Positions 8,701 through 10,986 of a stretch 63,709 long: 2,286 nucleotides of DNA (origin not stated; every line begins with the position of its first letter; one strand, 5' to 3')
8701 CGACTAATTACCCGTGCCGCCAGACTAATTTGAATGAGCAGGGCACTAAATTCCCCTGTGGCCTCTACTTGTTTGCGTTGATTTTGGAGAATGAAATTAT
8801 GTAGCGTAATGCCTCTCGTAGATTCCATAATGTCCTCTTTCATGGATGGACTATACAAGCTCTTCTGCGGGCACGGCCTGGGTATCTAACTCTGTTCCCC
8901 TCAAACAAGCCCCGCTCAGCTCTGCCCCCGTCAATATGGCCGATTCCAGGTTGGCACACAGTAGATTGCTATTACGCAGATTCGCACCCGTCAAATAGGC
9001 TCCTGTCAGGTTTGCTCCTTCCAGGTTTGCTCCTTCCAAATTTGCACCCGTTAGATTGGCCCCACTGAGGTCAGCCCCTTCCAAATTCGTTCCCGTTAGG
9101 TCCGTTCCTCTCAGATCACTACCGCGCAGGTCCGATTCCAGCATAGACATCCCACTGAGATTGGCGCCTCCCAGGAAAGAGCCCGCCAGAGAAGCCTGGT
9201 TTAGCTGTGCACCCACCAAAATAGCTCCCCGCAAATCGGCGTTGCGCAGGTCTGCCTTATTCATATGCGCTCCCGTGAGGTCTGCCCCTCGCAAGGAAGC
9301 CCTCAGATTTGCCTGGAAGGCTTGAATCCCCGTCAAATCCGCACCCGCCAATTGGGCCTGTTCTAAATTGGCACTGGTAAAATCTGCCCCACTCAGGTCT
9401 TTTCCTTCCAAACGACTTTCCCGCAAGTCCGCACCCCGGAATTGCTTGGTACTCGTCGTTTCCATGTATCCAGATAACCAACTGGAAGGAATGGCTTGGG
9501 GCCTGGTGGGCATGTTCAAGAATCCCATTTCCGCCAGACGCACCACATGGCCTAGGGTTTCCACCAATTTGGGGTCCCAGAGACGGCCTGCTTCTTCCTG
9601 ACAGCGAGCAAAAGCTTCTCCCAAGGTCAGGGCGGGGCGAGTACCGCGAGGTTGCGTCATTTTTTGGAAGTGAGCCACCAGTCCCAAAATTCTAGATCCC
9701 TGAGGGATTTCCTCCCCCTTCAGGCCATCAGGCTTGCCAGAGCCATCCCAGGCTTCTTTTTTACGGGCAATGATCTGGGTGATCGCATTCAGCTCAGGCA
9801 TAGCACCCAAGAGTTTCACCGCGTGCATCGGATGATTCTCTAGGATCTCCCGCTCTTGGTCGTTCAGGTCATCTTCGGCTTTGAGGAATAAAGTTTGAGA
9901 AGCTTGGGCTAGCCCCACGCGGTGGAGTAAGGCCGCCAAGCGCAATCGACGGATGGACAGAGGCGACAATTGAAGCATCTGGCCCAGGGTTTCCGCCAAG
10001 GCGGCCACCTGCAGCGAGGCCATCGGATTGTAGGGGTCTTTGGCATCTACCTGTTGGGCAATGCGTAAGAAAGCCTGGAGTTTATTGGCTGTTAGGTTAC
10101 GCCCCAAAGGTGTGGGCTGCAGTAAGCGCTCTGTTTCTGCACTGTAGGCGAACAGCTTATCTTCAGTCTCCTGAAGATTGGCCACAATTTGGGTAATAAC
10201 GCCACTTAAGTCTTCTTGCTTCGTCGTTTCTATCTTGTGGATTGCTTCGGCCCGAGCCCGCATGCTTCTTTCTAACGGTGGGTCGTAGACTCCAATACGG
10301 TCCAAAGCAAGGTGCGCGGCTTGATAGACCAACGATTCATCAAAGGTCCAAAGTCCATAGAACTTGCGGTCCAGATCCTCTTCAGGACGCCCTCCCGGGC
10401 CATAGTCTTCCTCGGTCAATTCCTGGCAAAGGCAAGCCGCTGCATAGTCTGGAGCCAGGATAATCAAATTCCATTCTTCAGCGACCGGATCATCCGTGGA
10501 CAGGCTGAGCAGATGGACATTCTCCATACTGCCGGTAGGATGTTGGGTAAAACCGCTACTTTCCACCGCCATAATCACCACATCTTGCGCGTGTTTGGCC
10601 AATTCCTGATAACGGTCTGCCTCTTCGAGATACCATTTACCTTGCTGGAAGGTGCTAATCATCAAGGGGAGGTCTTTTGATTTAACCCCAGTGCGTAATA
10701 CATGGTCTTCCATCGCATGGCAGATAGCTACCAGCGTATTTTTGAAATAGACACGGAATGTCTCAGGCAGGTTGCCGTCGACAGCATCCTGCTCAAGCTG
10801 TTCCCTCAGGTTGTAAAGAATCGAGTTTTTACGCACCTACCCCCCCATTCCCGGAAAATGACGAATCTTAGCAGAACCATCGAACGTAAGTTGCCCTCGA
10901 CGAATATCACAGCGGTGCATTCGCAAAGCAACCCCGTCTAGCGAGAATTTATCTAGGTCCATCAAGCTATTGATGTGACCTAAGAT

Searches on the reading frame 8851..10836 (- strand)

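Call 36: search_protein_families(library=pfam, proteins=[window:8851-10836:-], max_evalue=0.001)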
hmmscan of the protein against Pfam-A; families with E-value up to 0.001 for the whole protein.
window:8851-10836:- (661 aa): 7 families
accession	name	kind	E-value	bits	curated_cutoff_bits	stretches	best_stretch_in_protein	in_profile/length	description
PF00805.28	Pentapeptide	-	1e-53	178.8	20.2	5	573-612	1-40/40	Pentapeptide repeats (8 copies)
PF13487.12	HD_5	-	4.8e-40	137.5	27.2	1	261-424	19-170/170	HD domain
PF10069.14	DICT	-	1.4e-36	125.7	23.8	1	5-139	2-128/129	Sensory domain in DIguanylate Cyclases and Two-component system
PF13576.12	Pentapeptide_3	-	4.9e-19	68.7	27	2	581-618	2-42/48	Pentapeptide repeats (9 copies)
PF17150.9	CHASE6_C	-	3e-18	66.6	27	1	154-228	2-78/80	C-terminal domain of two-partite extracellular sensor domain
PF13599.13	Pentapeptide_4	-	4.8e-18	65.4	38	2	529-605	2-78/78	Pentapeptide repeat region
PF01966.28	HD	-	2.3e-08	34.8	22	1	274-384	5-107/116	HD domain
